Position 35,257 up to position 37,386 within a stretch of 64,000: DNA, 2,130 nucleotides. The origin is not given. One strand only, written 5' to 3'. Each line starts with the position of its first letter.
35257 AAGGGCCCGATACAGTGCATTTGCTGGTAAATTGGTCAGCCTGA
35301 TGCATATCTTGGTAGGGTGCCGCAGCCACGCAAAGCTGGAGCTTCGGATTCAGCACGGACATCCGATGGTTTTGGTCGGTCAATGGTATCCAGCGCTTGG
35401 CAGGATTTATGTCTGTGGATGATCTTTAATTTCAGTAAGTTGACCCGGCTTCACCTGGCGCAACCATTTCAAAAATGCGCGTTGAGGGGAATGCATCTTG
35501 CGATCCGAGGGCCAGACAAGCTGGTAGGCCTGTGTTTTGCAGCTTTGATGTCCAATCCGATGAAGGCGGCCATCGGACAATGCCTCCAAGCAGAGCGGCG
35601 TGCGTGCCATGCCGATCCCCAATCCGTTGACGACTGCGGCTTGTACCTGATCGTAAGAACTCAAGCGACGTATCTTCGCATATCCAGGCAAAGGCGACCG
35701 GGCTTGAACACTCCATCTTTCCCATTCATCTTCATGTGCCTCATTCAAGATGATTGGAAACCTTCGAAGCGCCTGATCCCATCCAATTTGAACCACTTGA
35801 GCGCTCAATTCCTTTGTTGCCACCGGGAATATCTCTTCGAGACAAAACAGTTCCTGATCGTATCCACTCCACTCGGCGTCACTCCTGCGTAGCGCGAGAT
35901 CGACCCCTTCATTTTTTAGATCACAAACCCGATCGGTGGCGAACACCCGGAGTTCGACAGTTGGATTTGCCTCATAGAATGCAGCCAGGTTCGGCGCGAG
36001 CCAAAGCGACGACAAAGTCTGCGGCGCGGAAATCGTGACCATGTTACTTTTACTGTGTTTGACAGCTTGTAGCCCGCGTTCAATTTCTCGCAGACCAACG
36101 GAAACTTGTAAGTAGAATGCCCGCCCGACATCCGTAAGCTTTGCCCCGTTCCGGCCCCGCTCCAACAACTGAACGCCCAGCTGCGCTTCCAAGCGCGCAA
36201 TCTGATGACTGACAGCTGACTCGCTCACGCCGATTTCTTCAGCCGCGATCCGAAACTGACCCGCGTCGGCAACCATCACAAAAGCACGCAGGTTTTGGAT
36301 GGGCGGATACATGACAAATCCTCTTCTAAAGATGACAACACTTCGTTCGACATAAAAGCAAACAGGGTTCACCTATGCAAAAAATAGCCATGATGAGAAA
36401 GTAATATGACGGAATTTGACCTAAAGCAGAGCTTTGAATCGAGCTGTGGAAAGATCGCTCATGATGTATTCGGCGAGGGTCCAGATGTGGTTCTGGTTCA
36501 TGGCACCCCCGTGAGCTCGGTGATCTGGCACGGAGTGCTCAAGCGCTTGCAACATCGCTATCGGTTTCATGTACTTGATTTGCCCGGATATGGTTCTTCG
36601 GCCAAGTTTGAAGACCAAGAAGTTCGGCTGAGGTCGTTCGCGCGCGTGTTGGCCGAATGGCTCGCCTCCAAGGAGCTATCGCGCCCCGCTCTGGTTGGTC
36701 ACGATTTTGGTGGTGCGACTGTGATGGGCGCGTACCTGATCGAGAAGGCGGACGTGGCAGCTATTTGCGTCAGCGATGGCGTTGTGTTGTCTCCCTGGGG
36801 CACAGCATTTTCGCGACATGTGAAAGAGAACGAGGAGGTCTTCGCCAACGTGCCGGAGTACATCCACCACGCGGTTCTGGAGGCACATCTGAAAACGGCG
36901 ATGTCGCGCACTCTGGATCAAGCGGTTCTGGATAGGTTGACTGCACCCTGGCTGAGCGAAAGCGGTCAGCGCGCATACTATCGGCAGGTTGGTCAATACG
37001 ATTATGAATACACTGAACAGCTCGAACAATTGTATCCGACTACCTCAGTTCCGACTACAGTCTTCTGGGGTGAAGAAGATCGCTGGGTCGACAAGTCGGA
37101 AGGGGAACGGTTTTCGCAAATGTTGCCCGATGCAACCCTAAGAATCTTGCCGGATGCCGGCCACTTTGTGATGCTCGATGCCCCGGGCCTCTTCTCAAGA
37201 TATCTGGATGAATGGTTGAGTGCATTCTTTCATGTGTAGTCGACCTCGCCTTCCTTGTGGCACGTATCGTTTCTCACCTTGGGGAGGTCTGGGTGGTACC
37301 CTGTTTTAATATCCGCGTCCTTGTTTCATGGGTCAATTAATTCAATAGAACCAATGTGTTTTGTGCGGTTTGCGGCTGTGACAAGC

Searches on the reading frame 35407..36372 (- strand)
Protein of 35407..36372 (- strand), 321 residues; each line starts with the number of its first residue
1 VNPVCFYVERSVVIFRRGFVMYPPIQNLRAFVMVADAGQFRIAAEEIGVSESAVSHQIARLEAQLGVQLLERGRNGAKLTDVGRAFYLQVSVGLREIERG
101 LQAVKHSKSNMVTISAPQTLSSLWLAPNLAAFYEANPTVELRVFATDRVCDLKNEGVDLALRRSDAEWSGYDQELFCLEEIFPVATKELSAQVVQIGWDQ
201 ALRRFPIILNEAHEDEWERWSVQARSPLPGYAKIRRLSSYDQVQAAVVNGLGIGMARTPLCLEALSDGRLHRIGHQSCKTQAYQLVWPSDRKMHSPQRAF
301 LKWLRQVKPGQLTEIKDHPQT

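Call 3: search_protein_families(library=pfam, proteins=[window:35407-36372:-], max_evalue=0.01)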
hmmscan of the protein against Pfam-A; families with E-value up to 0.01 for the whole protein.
window:35407-36372:- (321 aa): 2 families
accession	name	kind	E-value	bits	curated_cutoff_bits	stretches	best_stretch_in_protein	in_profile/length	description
PF03466.25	LysR_substrate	-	1.6e-28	99.9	28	1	108-307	4-207/209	LysR substrate binding domain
PF00126.33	HTH_1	-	1.4e-20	73.4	26.6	1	26-84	2-60/60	Bacterial regulatory helix-turn-helix protein, lysR family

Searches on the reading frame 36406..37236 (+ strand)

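Call 3: search_protein_families(library=pfam, proteins=[window:36406-37236:+], max_evalue=0.01)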
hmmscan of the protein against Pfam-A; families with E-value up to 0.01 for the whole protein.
window:36406-37236:+ (277 aa): 3 families
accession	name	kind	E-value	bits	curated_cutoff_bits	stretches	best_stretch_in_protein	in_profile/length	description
PF12697.13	Abhydrolase_6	-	1.4e-24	88.4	26.3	1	28-262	1-213/217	Alpha/beta hydrolase family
PF00561.26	Abhydrolase_1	-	1.5e-24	87.5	25.8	1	28-260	3-245/245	alpha/beta hydrolase fold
PF12146.15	Hydrolase_4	-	1.9e-11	44.2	27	1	28-258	7-237/239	Serine aminopeptidase, S33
